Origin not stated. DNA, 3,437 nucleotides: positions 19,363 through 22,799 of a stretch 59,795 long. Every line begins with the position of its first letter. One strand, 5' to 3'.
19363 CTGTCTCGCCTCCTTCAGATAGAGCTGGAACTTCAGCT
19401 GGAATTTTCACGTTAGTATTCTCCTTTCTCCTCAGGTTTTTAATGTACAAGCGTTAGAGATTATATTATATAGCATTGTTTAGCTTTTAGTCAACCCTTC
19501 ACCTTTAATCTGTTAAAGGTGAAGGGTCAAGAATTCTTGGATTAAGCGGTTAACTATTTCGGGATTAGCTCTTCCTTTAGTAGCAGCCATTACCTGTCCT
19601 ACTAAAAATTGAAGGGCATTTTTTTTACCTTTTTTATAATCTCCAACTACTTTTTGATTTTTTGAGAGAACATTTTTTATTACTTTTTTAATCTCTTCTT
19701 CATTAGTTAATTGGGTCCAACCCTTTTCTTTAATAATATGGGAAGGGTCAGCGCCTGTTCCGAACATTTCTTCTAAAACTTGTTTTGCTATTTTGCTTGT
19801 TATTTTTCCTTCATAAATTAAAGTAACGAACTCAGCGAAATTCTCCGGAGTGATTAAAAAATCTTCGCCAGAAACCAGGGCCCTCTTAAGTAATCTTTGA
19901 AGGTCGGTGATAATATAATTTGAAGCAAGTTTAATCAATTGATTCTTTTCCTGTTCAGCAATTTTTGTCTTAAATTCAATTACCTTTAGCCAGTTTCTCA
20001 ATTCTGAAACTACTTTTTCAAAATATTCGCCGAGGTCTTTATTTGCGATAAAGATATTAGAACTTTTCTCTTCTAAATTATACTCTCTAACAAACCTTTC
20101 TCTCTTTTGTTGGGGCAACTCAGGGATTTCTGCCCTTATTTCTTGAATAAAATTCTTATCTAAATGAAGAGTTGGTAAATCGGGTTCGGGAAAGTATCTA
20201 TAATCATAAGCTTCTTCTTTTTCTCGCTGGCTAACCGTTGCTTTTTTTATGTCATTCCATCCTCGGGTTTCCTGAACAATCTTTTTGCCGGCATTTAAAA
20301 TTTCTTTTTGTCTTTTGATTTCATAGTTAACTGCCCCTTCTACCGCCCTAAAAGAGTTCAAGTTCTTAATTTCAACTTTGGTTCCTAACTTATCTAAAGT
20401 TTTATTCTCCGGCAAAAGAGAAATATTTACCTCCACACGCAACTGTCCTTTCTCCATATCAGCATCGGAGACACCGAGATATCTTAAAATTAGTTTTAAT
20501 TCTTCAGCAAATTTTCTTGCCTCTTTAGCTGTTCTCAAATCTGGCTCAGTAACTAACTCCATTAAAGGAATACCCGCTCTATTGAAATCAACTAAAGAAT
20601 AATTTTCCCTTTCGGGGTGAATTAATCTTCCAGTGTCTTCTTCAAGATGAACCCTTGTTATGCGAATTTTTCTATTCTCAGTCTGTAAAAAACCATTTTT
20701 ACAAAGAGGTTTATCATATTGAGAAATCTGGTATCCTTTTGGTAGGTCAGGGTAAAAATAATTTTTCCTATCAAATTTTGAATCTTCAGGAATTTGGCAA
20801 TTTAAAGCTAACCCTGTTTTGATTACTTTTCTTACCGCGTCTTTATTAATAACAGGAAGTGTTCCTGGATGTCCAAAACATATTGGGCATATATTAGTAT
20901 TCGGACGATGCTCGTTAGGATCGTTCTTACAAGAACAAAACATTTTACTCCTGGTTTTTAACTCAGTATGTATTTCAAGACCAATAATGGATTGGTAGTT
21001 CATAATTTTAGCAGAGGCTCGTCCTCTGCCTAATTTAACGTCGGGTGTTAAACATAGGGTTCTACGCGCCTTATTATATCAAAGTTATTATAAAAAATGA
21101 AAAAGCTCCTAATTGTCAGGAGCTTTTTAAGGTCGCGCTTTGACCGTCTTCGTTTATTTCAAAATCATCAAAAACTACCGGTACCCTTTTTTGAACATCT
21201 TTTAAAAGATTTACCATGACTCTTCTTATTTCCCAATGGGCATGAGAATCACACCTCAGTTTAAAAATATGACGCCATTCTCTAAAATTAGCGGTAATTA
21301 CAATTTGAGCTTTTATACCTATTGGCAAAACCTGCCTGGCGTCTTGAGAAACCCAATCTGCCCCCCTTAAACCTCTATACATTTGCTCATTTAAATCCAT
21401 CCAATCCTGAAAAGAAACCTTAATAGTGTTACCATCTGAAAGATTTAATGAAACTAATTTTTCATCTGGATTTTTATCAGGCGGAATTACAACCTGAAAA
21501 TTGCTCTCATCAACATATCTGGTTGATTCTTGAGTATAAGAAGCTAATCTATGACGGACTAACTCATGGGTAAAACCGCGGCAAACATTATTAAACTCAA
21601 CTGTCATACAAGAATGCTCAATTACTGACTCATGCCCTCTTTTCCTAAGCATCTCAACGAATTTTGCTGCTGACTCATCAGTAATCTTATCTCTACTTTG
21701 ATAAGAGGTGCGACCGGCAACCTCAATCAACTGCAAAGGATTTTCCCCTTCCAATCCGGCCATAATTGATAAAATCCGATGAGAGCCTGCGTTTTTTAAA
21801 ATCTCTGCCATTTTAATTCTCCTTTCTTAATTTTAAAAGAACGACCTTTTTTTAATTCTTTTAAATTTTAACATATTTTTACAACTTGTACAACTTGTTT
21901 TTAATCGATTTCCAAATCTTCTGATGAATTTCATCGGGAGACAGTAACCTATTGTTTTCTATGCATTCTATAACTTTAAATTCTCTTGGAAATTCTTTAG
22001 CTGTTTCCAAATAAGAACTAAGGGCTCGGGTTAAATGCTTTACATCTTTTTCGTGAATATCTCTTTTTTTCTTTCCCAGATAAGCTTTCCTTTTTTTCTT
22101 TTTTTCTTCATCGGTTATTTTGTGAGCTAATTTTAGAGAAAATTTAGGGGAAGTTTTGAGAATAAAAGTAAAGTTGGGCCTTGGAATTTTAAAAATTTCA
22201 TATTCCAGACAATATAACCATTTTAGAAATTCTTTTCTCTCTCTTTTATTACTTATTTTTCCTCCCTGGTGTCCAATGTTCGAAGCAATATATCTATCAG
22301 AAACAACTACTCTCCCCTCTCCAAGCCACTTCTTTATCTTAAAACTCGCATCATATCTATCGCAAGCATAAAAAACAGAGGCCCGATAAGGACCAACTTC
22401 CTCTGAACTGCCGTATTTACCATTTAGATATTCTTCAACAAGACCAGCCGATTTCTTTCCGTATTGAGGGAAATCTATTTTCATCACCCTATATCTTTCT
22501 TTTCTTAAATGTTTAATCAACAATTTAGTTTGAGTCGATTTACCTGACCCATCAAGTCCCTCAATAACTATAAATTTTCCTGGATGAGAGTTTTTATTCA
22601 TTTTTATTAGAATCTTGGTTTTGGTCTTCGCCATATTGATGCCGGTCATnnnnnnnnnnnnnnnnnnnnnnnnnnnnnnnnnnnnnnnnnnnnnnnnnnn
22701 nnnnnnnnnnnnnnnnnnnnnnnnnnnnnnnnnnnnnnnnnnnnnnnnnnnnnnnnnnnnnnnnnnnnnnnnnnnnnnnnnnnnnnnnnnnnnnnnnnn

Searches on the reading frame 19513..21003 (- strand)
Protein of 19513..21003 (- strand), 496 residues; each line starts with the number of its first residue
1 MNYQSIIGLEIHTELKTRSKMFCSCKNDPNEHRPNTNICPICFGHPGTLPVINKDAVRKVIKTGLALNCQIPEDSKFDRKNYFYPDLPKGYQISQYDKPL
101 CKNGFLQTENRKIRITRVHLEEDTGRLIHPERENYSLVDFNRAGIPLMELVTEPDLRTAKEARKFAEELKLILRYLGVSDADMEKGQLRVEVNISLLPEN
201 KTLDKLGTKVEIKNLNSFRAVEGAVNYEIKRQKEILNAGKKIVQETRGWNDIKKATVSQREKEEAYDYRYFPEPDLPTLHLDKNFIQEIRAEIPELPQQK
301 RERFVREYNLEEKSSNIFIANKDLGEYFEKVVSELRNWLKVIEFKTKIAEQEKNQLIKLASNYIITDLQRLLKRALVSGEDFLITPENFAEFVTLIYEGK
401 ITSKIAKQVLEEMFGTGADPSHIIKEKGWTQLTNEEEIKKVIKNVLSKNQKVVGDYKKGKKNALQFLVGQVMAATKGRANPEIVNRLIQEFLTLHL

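Call 59: find_related_loci(query=window:19513-21003:-, collection=genome_contigs, flank=5000)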
Query window:19513-21003:- (496 aa) in genome_contigs; peptide patterns used: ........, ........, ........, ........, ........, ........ (x = any residue, [..] = any of these).
599 stretches matched a pattern (row limit reached: there are more); 589 encode a relative of the query (tblastn E <= 1e-3); the best 80 are kept; 80 distinct loci.
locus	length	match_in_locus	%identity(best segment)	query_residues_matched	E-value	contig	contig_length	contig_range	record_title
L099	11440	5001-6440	70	1-492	0e+0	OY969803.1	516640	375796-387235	MAG: uncultured bacterium isolate MFD04408.bin.2.92 genome assembly, chromosome: 1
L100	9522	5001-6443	72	1-493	0e+0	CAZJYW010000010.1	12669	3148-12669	MAG TPA_asm: uncultured Candidatus Saccharibacteria bacterium isolate binchicken_co89_173 genome assembly, contig: NODE_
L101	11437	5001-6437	72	1-487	0e+0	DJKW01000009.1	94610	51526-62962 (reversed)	MAG TPA_asm: Patescibacteria group bacterium UBA6532 UBA6532_contig_2185, whole genome shotgun sequence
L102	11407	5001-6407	70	1-484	0e+0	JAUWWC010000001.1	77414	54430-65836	MAG: Candidatus Nealsonbacteria bacterium isolate CSMAG_2648 CSMAG_2648_k127_1551374_length_77414_cov_43.5803, whole gen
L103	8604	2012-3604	61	1-493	0e+0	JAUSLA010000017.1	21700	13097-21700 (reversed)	MAG: bacterium isolate E14_metabat.bin.93 E14_k141_748350, whole genome shotgun sequence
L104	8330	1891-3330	66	1-493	0e+0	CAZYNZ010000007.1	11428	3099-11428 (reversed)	MAG TPA_asm: uncultured Candidatus Saccharibacteria bacterium isolate SRP178699_co1_113 genome assembly, contig: NODE_77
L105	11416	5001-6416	67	3-484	0e+0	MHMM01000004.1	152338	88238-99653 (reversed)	MAG: Candidatus Nealsonbacteria bacterium RIFOXYB1_FULL_40_15 rifoxyb1_full_scaffold_16, whole genome shotgun sequence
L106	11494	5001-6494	65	1-484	0e+0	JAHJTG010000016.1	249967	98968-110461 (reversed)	MAG: Patescibacteria group bacterium isolate OS_PC_MetaG.mb.42 OS_PC_MetaG.mb.42_k141_644226, whole genome shotgun seque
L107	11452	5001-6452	64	3-492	0e+0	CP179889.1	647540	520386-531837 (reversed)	MAG: Candidatus Nealsonbacteria bacterium isolate ER8H12parc2 chromosome, complete genome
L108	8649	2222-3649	64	3-493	0e+0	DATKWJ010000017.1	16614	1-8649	MAG TPA_asm: Patescibacteria group bacterium isolate SMAG_U14160 k141_3554688, whole genome shotgun sequence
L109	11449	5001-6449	61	1-492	0e+0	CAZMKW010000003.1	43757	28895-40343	MAG TPA_asm: uncultured Candidatus Saccharibacteria bacterium isolate SRP178699_co1_461 genome assembly, contig: NODE_78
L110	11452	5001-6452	61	1-493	0e+0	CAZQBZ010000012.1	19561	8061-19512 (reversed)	MAG TPA_asm: uncultured Candidatus Saccharibacteria bacterium isolate SRP167436_co1_222 genome assembly, contig: NODE_43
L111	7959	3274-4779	58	1-492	0e+0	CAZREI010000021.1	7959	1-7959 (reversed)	MAG TPA_asm: uncultured Candidatus Saccharibacteria bacterium isolate SRP193066_co2_68 genome assembly, contig: NODE_468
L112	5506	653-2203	56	1-484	0e+0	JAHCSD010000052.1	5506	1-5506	MAG: Patescibacteria group bacterium isolate Bin_050 NODE_96_length_5506_cov_28.035366, whole genome shotgun sequence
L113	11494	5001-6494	59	1-488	0e+0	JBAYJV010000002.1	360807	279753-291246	MAG: Candidatus Paceibacterota bacterium isolate SO_2016_GW1_64 scaffold00029_OW334_2016, whole genome shotgun sequence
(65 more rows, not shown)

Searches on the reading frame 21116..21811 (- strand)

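Call 76: search_protein_families(library=pfam, proteins=[window:21116-21811:-], max_evalue=0.0001)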
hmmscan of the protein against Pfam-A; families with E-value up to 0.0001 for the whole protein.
window:21116-21811:- (231 aa): 1 family
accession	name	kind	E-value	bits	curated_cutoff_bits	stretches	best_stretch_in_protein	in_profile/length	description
PF02511.20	Thy1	-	4.3e-51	173.8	24.8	1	24-212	8-191/191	Thymidylate synthase complementing protein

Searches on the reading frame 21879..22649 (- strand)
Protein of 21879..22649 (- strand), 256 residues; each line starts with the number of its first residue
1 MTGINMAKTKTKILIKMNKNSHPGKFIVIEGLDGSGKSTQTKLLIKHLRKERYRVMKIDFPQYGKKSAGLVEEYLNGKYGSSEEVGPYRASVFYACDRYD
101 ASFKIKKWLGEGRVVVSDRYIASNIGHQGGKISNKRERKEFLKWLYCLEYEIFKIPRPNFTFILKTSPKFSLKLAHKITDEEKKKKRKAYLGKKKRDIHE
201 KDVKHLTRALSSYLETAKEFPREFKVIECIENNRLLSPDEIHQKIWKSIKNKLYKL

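Call 76: search_protein_families(library=pfam, proteins=[window:21879-22649:-], max_evalue=0.0001)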
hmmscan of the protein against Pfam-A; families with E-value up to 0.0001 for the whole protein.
window:21879-22649:- (256 aa): 2 families
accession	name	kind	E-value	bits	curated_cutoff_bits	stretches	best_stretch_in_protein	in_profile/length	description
PF02223.23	Thymidylate_kin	-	4.5e-24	85.6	27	1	29-191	1-152/185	Thymidylate kinase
PF13401.12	AAA_22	-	3.6e-05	24.5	27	0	24-75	5-55/130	AAA domain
